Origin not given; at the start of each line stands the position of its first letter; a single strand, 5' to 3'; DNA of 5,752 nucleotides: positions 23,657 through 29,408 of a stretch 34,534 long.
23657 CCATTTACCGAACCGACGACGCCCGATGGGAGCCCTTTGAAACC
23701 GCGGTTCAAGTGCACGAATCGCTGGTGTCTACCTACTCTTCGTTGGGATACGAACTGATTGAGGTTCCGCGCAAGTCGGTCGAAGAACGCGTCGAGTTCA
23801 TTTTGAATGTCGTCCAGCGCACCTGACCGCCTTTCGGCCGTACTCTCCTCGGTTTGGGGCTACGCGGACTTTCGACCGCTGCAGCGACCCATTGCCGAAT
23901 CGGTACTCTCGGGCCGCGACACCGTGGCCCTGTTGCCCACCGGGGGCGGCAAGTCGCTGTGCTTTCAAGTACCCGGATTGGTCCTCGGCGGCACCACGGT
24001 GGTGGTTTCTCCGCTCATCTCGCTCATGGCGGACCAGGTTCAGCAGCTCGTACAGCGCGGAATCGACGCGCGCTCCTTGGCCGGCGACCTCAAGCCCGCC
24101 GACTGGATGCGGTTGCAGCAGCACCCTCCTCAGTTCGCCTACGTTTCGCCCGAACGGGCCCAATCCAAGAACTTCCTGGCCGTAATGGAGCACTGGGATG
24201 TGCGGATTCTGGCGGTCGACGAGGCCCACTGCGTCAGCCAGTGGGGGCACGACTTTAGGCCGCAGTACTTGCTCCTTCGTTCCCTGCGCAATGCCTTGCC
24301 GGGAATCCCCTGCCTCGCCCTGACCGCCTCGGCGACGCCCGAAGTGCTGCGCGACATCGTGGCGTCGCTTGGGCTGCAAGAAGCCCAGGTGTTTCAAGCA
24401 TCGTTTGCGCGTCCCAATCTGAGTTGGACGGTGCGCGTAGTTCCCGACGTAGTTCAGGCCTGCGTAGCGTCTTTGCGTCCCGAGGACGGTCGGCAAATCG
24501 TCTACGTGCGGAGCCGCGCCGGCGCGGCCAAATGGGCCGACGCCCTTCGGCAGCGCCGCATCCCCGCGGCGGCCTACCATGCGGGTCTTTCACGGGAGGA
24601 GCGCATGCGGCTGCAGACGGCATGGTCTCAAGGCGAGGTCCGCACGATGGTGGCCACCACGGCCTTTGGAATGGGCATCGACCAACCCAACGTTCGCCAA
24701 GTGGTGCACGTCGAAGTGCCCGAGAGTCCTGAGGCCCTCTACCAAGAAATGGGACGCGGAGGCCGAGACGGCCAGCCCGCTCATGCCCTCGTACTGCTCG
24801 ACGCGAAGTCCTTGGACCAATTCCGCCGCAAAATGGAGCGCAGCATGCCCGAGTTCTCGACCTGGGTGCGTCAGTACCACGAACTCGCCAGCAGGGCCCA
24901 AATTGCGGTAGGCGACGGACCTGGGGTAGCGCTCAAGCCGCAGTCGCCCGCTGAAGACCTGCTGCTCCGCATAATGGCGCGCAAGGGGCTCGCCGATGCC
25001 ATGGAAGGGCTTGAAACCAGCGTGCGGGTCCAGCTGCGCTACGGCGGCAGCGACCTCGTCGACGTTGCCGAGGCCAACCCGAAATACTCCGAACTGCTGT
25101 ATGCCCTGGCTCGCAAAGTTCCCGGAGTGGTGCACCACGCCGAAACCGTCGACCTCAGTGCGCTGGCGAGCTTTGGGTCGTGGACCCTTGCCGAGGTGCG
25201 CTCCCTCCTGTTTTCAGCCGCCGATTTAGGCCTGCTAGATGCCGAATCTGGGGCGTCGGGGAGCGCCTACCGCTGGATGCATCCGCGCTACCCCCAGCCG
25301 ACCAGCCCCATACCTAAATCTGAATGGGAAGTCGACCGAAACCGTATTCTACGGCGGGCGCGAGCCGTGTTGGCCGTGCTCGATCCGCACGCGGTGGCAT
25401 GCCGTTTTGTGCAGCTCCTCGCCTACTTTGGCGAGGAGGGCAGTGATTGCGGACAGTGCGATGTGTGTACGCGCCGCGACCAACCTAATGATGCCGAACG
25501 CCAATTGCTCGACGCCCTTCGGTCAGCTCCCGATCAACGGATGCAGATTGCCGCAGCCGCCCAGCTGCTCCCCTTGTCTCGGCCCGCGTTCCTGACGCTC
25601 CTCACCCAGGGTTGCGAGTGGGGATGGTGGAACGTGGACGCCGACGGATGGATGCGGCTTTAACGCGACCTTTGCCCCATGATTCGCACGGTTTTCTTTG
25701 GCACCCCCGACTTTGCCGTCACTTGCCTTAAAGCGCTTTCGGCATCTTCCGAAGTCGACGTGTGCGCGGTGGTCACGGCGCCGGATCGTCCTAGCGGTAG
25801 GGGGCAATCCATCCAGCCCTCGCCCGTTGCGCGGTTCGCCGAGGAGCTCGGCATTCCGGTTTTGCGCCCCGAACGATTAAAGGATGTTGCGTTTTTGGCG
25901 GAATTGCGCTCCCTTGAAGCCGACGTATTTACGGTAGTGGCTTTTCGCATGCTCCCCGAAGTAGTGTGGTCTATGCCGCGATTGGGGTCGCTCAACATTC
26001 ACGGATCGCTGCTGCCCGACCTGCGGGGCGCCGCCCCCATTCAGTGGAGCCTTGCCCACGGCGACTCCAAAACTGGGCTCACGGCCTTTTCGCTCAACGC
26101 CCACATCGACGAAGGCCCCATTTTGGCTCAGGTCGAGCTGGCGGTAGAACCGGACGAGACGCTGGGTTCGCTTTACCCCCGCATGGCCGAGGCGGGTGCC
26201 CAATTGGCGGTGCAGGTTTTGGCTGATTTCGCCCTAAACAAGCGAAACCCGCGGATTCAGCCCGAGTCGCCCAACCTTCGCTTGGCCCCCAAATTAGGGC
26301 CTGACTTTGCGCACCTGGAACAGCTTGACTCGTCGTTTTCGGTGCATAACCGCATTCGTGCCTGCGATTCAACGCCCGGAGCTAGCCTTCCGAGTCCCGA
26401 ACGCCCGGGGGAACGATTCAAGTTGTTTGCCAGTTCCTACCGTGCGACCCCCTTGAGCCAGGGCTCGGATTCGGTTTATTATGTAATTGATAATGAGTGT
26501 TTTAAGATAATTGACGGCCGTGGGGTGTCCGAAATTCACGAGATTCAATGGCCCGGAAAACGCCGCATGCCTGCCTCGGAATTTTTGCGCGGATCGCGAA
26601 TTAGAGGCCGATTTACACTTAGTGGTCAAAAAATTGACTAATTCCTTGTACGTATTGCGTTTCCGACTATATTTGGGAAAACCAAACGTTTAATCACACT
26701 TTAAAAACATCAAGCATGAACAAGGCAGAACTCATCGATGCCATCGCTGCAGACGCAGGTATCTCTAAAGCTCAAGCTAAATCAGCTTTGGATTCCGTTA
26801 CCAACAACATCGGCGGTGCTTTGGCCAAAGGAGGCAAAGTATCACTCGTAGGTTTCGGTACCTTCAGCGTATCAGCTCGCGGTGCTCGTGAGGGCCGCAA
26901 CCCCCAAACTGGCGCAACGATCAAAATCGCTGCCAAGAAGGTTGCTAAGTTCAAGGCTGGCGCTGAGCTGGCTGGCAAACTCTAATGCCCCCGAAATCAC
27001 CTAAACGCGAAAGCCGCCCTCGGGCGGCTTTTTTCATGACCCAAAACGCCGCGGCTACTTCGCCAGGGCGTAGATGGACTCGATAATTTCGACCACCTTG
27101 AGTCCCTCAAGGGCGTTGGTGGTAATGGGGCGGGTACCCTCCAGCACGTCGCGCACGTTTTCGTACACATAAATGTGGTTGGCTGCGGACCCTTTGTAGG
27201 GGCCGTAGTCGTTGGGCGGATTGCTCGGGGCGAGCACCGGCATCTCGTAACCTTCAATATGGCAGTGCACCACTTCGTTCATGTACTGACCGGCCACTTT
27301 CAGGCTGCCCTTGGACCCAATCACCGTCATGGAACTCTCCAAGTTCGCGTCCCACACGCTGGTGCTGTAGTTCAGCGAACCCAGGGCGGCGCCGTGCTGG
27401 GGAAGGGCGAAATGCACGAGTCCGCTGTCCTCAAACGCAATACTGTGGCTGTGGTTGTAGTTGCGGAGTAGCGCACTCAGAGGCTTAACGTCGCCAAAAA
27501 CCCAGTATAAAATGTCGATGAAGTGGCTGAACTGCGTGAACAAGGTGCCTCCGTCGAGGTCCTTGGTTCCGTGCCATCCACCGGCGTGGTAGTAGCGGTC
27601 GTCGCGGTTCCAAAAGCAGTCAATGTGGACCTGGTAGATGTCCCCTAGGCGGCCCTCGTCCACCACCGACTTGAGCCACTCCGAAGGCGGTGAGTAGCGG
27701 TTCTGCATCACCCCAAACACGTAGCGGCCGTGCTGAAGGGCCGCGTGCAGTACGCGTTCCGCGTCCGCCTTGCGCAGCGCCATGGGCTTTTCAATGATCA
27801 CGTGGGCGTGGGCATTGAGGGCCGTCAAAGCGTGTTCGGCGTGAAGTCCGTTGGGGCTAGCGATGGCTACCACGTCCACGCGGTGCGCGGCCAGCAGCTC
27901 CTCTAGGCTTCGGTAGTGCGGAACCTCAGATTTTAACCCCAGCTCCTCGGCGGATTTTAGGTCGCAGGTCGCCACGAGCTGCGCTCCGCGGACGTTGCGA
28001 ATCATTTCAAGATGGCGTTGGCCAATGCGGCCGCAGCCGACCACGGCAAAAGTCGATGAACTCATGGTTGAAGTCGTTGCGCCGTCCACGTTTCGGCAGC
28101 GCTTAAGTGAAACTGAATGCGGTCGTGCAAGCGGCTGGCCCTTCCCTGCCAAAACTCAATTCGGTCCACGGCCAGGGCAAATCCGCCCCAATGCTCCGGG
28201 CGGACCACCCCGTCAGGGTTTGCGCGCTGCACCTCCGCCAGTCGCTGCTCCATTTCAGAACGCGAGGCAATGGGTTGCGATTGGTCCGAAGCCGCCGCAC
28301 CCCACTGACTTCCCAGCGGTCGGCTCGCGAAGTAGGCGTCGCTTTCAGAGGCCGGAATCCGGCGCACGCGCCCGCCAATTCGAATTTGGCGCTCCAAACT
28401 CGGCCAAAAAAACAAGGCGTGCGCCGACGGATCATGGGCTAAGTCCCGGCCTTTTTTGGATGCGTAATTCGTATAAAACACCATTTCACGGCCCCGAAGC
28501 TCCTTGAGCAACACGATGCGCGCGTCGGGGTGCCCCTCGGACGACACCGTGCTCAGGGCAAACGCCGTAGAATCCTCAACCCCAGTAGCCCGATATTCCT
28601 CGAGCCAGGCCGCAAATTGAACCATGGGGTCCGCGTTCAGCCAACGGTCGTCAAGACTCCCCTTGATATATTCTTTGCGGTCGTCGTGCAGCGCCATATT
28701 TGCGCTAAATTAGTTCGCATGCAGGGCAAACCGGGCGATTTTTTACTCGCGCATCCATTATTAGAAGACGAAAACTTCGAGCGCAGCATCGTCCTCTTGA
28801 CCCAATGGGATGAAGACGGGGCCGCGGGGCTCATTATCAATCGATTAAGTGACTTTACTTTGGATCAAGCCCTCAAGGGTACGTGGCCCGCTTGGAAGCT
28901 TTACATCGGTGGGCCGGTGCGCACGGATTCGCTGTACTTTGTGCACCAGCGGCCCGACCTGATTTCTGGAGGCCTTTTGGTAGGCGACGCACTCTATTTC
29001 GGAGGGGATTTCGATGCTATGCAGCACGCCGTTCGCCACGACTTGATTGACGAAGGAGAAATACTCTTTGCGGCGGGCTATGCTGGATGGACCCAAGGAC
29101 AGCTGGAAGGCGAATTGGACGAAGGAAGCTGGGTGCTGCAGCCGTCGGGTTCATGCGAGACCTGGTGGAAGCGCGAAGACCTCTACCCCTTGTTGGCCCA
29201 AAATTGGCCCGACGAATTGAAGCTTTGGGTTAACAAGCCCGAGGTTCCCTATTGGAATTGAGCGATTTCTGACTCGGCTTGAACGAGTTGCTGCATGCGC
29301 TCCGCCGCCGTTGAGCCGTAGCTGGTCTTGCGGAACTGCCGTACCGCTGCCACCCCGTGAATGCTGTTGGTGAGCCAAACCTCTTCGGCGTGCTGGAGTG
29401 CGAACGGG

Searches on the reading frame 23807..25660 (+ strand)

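Call 47: search_protein_families(library=pfam, proteins=[window:23807-25660:+], max_evalue=0.001)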
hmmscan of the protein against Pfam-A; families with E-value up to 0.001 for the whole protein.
window:23807-25660:+ (618 aa): 3 families
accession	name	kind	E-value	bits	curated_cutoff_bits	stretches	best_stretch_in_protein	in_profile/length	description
PF00270.35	DEAD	-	2e-21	76.9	26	1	23-181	1-164/167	DEAD/DEAH box helicase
PF00271.37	Helicase_C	-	1.4e-18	67.6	23.5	1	224-322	12-110/110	Helicase conserved C-terminal domain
PF16124.10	RecQ_Zn_bind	-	9.7e-07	29.9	25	1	529-555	38-66/66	RecQ zinc-binding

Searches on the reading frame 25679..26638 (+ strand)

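Call 47: search_protein_families(library=pfam, proteins=[window:25679-26638:+], max_evalue=0.001)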
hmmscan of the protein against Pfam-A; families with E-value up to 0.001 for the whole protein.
window:25679-26638:+ (320 aa): 2 families
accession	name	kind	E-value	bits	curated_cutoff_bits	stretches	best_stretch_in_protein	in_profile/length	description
PF00551.24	Formyl_trans_N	-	1.8e-37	129.3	26.1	1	3-181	2-181/181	Formyl transferase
PF02911.23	Formyl_trans_C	-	4.7e-08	33.6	21.1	1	217-306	13-99/100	Formyl transferase, C-terminal domain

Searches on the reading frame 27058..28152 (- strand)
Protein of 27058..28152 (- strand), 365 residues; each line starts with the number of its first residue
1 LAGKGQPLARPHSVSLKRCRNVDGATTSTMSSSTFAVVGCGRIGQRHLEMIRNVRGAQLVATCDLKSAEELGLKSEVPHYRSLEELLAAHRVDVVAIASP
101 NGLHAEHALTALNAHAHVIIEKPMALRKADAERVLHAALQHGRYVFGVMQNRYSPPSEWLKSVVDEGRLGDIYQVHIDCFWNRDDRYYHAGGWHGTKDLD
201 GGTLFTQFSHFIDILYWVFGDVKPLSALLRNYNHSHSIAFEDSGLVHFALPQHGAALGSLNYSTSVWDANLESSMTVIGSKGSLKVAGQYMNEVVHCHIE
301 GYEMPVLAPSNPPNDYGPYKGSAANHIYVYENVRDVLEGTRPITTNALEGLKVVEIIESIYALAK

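Call 47: search_protein_families(library=pfam, proteins=[window:27058-28152:-], max_evalue=0.001)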
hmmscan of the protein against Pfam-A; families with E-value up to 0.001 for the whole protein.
window:27058-28152:- (365 aa): 6 families
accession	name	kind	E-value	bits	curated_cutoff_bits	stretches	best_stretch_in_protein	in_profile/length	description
PF01408.29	GFO_IDH_MocA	-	5.2e-27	95.4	24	1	35-145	3-116/120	Oxidoreductase family, NAD-binding Rossmann fold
PF22725.1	GFO_IDH_MocA_C3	-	2.7e-20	73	27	1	160-284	4-123/124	GFO/IDH/MocA C-terminal domain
PF02894.22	GFO_IDH_MocA_C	-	3.1e-16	60.3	22.9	1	161-362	1-208/218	Oxidoreductase family, C-terminal alpha/beta domain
PF03447.22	NAD_binding_3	-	3.2e-07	31.5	24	1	39-145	1-113/116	Homoserine dehydrogenase, NAD binding domain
PF02826.25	2-Hacid_dh_C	-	9.2e-05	22.3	25.1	1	26-109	30-109/178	D-isomer specific 2-hydroxyacid dehydrogenase, NAD binding domain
PF22685.1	Gal80p_C-like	-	0.00023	21.8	29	1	160-234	6-83/152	Gal80p, C-terminal domain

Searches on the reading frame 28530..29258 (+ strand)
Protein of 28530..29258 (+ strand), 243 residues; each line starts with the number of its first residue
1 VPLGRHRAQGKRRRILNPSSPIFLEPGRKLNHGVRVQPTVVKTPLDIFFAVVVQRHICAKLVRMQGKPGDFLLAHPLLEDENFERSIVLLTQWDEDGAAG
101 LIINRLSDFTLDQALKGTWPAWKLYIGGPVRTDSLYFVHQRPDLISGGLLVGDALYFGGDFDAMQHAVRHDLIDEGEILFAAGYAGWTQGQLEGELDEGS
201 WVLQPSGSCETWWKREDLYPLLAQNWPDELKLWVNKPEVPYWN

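Call 47: search_protein_families(library=pfam, proteins=[window:28530-29258:+], max_evalue=0.001)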
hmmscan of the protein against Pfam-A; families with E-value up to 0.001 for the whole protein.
window:28530-29258:+ (243 aa): 1 family
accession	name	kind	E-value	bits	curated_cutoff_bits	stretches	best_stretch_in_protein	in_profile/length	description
PF02622.21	DUF179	-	2.3e-33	115.8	27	1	76-208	1-136/157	AlgH-like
